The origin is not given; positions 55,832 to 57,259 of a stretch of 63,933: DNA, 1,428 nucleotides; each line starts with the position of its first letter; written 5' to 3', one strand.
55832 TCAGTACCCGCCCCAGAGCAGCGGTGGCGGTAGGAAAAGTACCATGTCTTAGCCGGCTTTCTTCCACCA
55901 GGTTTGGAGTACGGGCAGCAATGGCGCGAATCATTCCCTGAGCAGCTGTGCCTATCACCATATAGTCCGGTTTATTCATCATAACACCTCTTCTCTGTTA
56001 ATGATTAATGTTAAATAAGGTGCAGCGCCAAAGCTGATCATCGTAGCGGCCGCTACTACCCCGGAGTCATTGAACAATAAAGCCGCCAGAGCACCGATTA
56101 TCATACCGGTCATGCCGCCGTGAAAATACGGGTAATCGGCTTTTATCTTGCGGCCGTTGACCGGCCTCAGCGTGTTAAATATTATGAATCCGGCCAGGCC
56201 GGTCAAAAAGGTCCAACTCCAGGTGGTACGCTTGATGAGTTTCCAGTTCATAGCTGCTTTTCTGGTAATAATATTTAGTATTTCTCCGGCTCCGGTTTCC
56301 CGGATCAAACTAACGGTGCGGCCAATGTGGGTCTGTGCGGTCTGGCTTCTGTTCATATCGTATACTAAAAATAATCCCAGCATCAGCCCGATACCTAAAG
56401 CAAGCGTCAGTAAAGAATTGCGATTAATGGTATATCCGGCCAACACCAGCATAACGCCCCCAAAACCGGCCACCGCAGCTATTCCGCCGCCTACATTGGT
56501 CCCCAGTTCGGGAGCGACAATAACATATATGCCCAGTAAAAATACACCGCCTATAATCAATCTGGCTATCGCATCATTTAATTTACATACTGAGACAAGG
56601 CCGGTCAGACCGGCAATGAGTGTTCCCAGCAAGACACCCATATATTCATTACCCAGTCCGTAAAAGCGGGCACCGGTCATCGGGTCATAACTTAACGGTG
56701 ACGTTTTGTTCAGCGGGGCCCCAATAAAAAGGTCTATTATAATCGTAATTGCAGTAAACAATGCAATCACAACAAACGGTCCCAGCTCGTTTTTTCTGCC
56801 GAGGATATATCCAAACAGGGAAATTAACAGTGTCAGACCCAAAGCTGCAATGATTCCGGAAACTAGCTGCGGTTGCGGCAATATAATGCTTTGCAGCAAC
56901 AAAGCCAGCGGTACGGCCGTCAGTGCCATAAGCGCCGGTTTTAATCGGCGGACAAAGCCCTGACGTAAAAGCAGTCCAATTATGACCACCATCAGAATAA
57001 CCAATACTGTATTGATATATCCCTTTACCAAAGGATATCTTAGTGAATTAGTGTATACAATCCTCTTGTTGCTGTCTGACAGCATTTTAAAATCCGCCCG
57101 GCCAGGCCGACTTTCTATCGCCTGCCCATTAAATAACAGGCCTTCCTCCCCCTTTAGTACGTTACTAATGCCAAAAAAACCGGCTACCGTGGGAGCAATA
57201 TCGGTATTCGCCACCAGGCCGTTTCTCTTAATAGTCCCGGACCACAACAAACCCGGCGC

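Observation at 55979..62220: Uncharacterised envelope system: two paralogous 'ectodomain-first' phosphodiesterase-like polytopic proteins bracketing a GT4 glycosyltransferase and an L,D-transpeptidase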

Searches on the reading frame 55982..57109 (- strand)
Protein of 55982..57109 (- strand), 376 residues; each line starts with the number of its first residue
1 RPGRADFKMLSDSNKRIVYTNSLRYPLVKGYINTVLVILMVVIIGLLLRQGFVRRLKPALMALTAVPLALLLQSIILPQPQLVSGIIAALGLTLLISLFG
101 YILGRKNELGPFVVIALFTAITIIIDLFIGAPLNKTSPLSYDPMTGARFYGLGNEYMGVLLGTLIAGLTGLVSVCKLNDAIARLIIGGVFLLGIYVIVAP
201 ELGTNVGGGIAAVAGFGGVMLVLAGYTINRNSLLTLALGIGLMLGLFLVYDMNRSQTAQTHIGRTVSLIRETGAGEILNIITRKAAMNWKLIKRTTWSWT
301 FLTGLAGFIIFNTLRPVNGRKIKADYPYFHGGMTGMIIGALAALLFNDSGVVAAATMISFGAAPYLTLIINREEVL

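Call 27: predict_structure(alignment_id=A2)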
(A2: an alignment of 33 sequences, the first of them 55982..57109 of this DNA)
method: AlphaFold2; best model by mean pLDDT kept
length: 376 residues; sequences in the alignment: 33
mean_pLDDT: 90.5   pTM: 0.90
mean pLDDT of the five models: 90.5, 90.3, 90.2, 90.0, 89.3
residues with pLDDT >= 90: 253; 70-90: 106; 50-70: 12; < 50: 5
segments of 3 or more residues with pLDDT < 50: 1-3
pLDDT, mean of each block of 10 residues (from residue 1): 63 83 92 98 95 96 98 88 94 98 96 98 95 89 57 92 98 95 97 92 88 97 94 93 89 80 80 86 88 92 94 86 95 97 92 97 97 72
secondary structure, 60 per line:
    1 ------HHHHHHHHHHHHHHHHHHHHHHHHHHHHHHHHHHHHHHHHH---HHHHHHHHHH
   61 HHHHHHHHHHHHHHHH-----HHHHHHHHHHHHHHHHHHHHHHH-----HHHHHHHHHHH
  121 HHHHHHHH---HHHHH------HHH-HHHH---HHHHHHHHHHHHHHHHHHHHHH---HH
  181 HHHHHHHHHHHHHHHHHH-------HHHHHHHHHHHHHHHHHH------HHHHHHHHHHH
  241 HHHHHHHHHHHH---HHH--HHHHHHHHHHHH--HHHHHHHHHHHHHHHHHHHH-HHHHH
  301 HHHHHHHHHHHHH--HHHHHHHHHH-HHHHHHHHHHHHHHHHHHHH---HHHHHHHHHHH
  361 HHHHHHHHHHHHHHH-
elements in order: H7-47 H51-76 H82-104 H110-128 H132-136 H147-150 H154-175 H179-198 H206-223 H230-252 H261-272 H275-294 H296-313 H316-325 H327-346 H350-375

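Call 29: fold_search(model_id=the predicted structure, library=pdb)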
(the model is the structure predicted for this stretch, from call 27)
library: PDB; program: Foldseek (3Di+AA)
matches with E <= 10: 223; with E <= 0.001: 0
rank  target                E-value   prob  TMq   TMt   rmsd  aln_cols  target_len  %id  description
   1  6pl6_A                4.4e-01  0.63  0.35  0.38  11.0       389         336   15  Structural coordination of polymerization and crosslinking by a peptidoglycan synthase complex (released 2020-03-18)
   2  7tpg_B                4.8e-01  0.63  0.35  0.33  14.0       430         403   11  Single-Particle Cryo-EM Structure of the WaaL O-antigen ligase in its ligand bound state (released 2022-04-06)
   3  8ipt_A                6.2e-01  0.14  0.17  0.12  23.7       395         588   12  Cryo-EM structure of heme transporter CydDC from Escherichia coli in the occluded ATP bound state (released 2023-06-14)
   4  7zdb_D                8.2e-01  0.09  0.14  0.11  22.0       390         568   15  IF(heme/bound) conformation of CydDC in ADP+Pi(CydC)/ATP(CydD) bound state (Dataset-2) (released 2023-04-19)
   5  4zow                  1.1e+00  0.06  0.13  0.13  23.4       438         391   12  Crystal structure of E. coli multidrug transporter MdfA in complex with chloramphenicol (released 2015-08-19)
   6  3p03_C                1.2e+00  0.04  0.12  0.10  23.3       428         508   13  Crystal structure of BetP-G153D with choline bound (released 2011-03-30)
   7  7zdf_C                1.3e+00  0.11  0.18  0.13  27.8       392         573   13  IF(heme/confined) conformation of CydDC in AMP-PNP(CydD) bound state (Dataset-4) (released 2023-04-19)
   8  21du_R                1.3e+00  0.11  0.17  0.21  19.4       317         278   12  Cryo-EM structure of the apomorphine bound ADGRG6-Gs complex (released 2026-02-11)
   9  9mg8_B                1.4e+00  0.08  0.16  0.17  24.2       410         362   13  Crystal Structure of b-iTHR-110 (released 2025-12-17)
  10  4s0f_A                1.6e+00  0.09  0.17  0.13  24.2       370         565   13  Crystal structure of the peptidase-containing ABC transporter PCAT1 E648Q mutant complexed with ATPgS in an occluded c (released 2015-07-22)
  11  8jzr                  1.6e+00  0.04  0.12  0.11  22.2       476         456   10  Outward_facing SLC15A4 monomer (released 2023-09-27)
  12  9f63                  1.7e+00  0.08  0.17  0.16  21.1       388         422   11  Crystal structure of Saccharomyces cerevisiae pH nine-sensitive protein 1 (PNS1) (released 2024-05-15)
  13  7pqg_A                1.9e+00  0.08  0.18  0.20  21.3       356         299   13  Structure of thermostabilised human NTCP in complex with nanobody 87 (released 2022-05-18)
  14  8ufd_A                1.9e+00  0.07  0.17  0.14  20.8       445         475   12  Multidrug efflux pump MtEfpA bound with inhibitor BRD8000.3 (released 2024-09-11)
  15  4yb9                  1.9e+00  0.06  0.16  0.15  23.5       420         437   13  Crystal structure of the Bovine Fructose transporter GLUT5 in an open inward-facing conformation (released 2015-10-14)
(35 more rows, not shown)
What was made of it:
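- Both are outer-face enzymes that use undecaprenyl-diphosphate-linked sugars (call 29).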

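Call 58: find_homologous_proteins(query=A3, max_evalue=0.01)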
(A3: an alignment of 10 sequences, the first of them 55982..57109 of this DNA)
Query A3 (10 sequences) (376 aa, profile of the alignment): 96 proteins with E <= 0.01 among 8000 candidates.
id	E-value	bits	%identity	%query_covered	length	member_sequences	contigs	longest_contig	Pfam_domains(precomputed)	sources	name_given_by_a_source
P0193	3.6e-100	354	23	75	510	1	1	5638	-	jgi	jgi:hypothetical protein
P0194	6.0e-96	340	26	68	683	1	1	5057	-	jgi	jgi:hypothetical protein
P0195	2.2e-95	338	23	75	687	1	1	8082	-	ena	-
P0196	2.1e-90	322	35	99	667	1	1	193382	-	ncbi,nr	ncbi:MAG: hypothetical protein QHH75_00570 [Bacillota bacterium]|nr:hypothetical protein [Bacillota 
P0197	1.2e-88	316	38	99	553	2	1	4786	-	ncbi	ncbi:MAG: hypothetical protein ACOY81_06575, partial [Bacillota bacterium]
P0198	4.6e-88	314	37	94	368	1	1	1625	-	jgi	jgi:hypothetical protein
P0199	4.6e-86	308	44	69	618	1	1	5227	PF16347.11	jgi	jgi:hypothetical protein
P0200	2.6e-84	302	38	90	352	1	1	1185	-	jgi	jgi:hypothetical protein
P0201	2.9e-81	292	34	98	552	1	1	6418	-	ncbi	ncbi:MAG: hypothetical protein ACPLTR_07660, partial [Thermacetogeniaceae bacterium]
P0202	1.9e-80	289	32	99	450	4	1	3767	-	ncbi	ncbi:MAG: hypothetical protein WBI44_02240, partial [Syntrophaceticus sp.]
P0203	1.1e-79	287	40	96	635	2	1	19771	-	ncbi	ncbi:MAG: hypothetical protein ACUVRF_05775 [Desulfotomaculales bacterium]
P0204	2.4e-79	285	35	98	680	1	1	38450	PF13091.13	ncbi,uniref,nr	ncbi:MAG: hypothetical protein IMW90_08795 [Thermogemmatispora sp.]|uniref:phospholipase D-like doma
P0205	1.6e-78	283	24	72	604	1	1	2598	-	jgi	-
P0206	1.6e-71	260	33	89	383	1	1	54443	-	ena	-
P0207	2.0e-70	256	35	99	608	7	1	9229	-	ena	-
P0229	2.3e-51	193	39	12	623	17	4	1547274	-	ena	-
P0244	8.6e-44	168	30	35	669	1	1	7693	-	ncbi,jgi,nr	ncbi:MAG: hypothetical protein QOG42_2063 [Solirubrobacteraceae bacterium]|jgi:hypothetical protein|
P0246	5.3e-43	166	27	61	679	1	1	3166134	-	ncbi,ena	-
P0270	1.2e-35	142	25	93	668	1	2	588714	-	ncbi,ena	-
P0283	9.4e-27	112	32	78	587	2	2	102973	-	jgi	jgi:hypothetical protein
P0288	2.1e-5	42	29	21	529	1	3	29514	-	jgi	jgi:hypothetical protein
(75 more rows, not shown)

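Call 59: search_protein_families(library=pfam, proteins=[P0204, P0196, P0246, P0270, P0229, P0193, P0194, P0244, P0283, P0288], max_evalue=0.1)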
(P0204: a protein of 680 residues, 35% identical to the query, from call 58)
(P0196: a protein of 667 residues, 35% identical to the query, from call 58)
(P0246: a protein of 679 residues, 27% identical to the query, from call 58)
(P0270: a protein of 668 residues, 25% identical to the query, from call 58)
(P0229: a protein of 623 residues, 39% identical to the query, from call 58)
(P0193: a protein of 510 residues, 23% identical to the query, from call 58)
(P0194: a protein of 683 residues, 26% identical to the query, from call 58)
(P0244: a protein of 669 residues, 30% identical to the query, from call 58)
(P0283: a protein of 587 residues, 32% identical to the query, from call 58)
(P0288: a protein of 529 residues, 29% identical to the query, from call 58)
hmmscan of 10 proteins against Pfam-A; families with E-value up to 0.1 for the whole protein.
P0204 (680 aa): 3 families
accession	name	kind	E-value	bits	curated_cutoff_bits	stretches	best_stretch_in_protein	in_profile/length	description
PF13091.12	PLDc_2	-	3.2e-08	33.9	27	1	67-136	60-125/132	PLD-like domain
PF16347.10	SGSH_C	-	0.0086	16.7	29.3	1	262-304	31-73/154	N-sulphoglucosamine sulphohydrolase, C-terminal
PF09565.16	RE_NgoFVII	-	0.063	13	23.8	0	28-117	19-122/162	NgoFVII restriction endonuclease N-terminal PLD domain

P0196 (667 aa): 0 families

P0246 (679 aa): 0 families

P0270 (668 aa): 1 family
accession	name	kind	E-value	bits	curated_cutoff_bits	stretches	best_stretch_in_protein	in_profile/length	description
PF16963.10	PelD_GGDEF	-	0.091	13.1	27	0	191-237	27-73/125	PelD GGDEF domain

P0229 (623 aa): 1 family
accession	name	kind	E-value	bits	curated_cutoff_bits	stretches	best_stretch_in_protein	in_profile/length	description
PF16347.10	SGSH_C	-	0.02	15.5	29.3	1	213-247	30-64/154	N-sulphoglucosamine sulphohydrolase, C-terminal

P0193 (510 aa): 0 families

P0194 (683 aa): 0 families

P0244 (669 aa): 0 families

P0283 (587 aa): 0 families

P0288 (529 aa): 0 families

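Call 79: find_encoding_contigs(protein=P0246, flank=6000, max_places=1)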
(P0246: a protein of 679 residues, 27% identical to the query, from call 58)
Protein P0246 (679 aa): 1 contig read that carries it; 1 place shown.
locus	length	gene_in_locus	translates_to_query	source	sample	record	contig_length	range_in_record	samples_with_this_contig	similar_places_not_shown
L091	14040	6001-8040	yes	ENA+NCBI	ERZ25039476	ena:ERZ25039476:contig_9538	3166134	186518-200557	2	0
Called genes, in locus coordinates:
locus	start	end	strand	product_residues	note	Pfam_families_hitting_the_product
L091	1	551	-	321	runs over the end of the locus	PF08240:ADH_N, PF16912:Glu_dehyd_C (weak), PF00107:ADH_zinc_N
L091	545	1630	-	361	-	PF01008:IF-2B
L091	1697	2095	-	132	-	PF00462:Glutaredoxin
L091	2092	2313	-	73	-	PF01722:BolA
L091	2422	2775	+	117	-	PF01521:Fe-S_biosyn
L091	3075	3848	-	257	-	-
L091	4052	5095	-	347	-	PF03486:HI0933_like (faint), PF07992:Pyr_redox_2, PF13434:Lys_Orn_oxgnase (faint), PF13738:Pyr_redox_3, PF00070:Pyr_redox (weak)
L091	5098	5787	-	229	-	PF06778:Chlor_dismutase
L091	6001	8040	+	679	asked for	-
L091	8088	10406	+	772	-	PF13439:Glyco_transf_4, PF13579:Glyco_trans_4_4, PF20706:GT4-conflict (weak), PF00534:Glycos_transf_1, PF13524:Glyco_trans_1_2 (weak), PF13692:Glyco_trans_1_4, PF03706:LPG_synthase_TM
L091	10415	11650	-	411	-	-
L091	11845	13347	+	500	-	-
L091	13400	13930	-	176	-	PF13462:Thioredoxin_4, PF01323:DSBA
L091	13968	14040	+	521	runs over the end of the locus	PF00999:Na_H_Exchanger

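Call 80: find_encoding_contigs(protein=P0270, flank=6000, max_places=1)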
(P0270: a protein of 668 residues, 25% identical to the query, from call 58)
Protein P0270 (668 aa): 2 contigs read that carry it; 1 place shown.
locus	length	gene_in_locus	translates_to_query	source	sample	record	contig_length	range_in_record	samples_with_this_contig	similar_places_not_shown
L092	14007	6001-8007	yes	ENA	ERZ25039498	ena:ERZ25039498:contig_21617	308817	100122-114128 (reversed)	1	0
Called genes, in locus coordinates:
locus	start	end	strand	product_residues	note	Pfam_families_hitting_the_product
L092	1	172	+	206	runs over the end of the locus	-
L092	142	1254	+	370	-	-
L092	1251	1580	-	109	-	PF00462:Glutaredoxin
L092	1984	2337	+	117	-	PF01521:Fe-S_biosyn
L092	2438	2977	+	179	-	PF09335:VTT_dom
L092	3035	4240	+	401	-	PF02353:CMAS, PF01135:PCMT (weak), PF05175:MTS (weak), PF13489:Methyltransf_23, PF13847:Methyltransf_31, PF08241:Methyltransf_11, PF08242:Methyltransf_12, PF13649:Methyltransf_25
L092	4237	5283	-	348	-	PF00070:Pyr_redox (faint), PF03486:HI0933_like (faint), PF07992:Pyr_redox_2, PF13738:Pyr_redox_3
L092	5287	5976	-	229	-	PF06778:Chlor_dismutase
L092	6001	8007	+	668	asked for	-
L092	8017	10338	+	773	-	PF13439:Glyco_transf_4, PF13579:Glyco_trans_4_4, PF20706:GT4-conflict, PF00534:Glycos_transf_1, PF13524:Glyco_trans_1_2 (weak), PF13692:Glyco_trans_1_4, PF03706:LPG_synthase_TM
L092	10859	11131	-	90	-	PF01541:GIY-YIG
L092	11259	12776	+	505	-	-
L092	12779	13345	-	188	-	PF13462:Thioredoxin_4, PF01323:DSBA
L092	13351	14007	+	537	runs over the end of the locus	PF00999:Na_H_Exchanger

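Call 81: find_encoding_contigs(protein=P0229, flank=6000, max_places=1)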
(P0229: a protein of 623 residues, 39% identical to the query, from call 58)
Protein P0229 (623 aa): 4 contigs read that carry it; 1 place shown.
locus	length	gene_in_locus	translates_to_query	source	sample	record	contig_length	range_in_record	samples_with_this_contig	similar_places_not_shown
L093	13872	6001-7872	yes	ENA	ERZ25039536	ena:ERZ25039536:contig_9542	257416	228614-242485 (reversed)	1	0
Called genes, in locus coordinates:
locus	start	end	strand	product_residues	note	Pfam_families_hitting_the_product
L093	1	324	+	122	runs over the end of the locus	PF01521:Fe-S_biosyn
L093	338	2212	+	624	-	PF00005:ABC_tran, PF02463:SMC_N (faint), PF03193:RsgA_GTPase (faint), PF13175:AAA_15 (faint), PF13555:AAA_29 (faint), PF00004:AAA (faint), PF12848:ABC_tran_Xtn, PF00005:ABC_tran, +5 more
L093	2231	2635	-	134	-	PF00462:Glutaredoxin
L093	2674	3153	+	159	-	PF04343:DUF488, PF22751:DUF488-N3a (weak)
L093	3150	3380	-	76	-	PF01722:BolA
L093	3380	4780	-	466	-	PF07992:Pyr_redox_2, PF13450:NAD_binding_8 (faint), PF13454:NAD_binding_9 (faint)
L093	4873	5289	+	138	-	PF20341:DUF6636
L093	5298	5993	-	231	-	PF06778:Chlor_dismutase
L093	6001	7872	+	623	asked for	-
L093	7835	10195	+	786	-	PF13439:Glyco_transf_4, PF13579:Glyco_trans_4_4, PF20706:GT4-conflict, PF00534:Glycos_transf_1, PF13692:Glyco_trans_1_4, PF13524:Glyco_trans_1_2, PF03706:LPG_synthase_TM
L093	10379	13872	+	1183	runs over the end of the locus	PF02574:S-methyl_trans, PF00809:Pterin_bind, PF02607:B12-binding_2, PF02310:B12-binding, PF02965:Met_synt_B12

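Call 83: search_protein_families(library=ncbifam, proteins=[L091:8088-10406:+], max_evalue=0.00001)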
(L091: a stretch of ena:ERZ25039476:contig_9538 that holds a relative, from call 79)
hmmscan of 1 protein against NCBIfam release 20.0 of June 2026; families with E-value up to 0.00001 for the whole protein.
L091:8088-10406:+ (772 aa): 24 families
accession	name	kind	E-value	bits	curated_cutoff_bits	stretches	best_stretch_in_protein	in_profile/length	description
TIGR03449.1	mycothiol_MshA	equivalog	3.1e-22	79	462.5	1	189-373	208-404/406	D-inositol-3-phosphate glycosyltransferase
TIGR04047.1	MSMEG_0565_glyc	hypoth_equivalog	2.4e-21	76.3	259.85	1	2-370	1-372/373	MSMEG_0565 family glycosyltransferase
NF041876.1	EPS_EpsE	equivalog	3.8e-17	62.6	400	1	190-352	203-375/389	exopolysaccharide biosynthesis GT4 family glycosyltransferase EpsE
TIGR03999.1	thiol_BshA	equivalog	6.3e-17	61.5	273.7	1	219-372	217-373/375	N-acetyl-alpha-D-glucosaminyl L-malate synthase BshA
NF053787.1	GlcN_PG_synth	equivalog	1.8e-16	60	480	1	204-372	200-359/361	N-acetylglucosaminyl phosphatidylglycerol synthase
TIGR03088.1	stp2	hypoth_equivalog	1.1e-15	57.6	409.05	1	198-371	191-372/374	TIGR03088 family PEP-CTERM/XrtA system glycosyltransferase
TIGR02149.1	glgA_Coryne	subfamily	2.8e-14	53.1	302.4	1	190-371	193-389/391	glycogen synthase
TIGR00374.1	TIGR00374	subfamily_domain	2.6e-12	46.8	43.2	1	439-731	7-306/323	flippase-like domain-containing protein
TIGR04063.1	stp3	hypoth_equivalog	4.4e-11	42.3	442.05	1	204-370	216-393/397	TIGR04063 family PEP-CTERM/XrtA system glycosyltransferase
NF038295.1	EPS_HpsP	equivalog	1.3e-10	40.9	550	1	258-371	274-386/388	hormogonium polysaccharide biosynthesis glycosyltransferase HpsP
NF046085.1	XrtY_assoc_Gly1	equivalog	5.2e-10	38.7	400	1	135-352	141-363/387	XrtY-associated glycosyltransferase XYAG1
TIGR02472.1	sucr_P_syn_N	equivalog_domain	7.1e-10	38.3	576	1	277-360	346-429/439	sucrose-phosphate synthase, putative, glycosyltransferase domain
NF047684.1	TeichurnBiosyTuaC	equivalog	1.7e-09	37.1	550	1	204-372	222-389/391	teichuronic acid biosynthesis protein TuaC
NF038229.1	Glyco4_Geo_Pelo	equivalog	2.2e-09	36.8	400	1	266-369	232-333/338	GPMC system family 4 glycosyltransferase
TIGR04005.1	wcaL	equivalog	1.9e-08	33.6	537.6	1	201-336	222-368/406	colanic acid biosynthesis glycosyltransferase WcaL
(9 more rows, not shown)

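Call 91: search_solved_structures(query=A3, max_evalue=10)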
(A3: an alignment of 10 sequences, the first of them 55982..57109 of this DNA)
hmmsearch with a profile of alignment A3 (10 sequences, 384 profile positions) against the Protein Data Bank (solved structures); distinct sequences matched with E-value up to 10: 3.
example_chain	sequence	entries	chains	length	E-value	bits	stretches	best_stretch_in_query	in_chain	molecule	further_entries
8cwy_A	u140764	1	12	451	0.021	17.3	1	281-320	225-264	T32-15-1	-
8cws_A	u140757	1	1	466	0.025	17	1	281-320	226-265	F4132-2 Chain A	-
2qk2_A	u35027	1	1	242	0.96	11.8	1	324-371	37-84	LP04448p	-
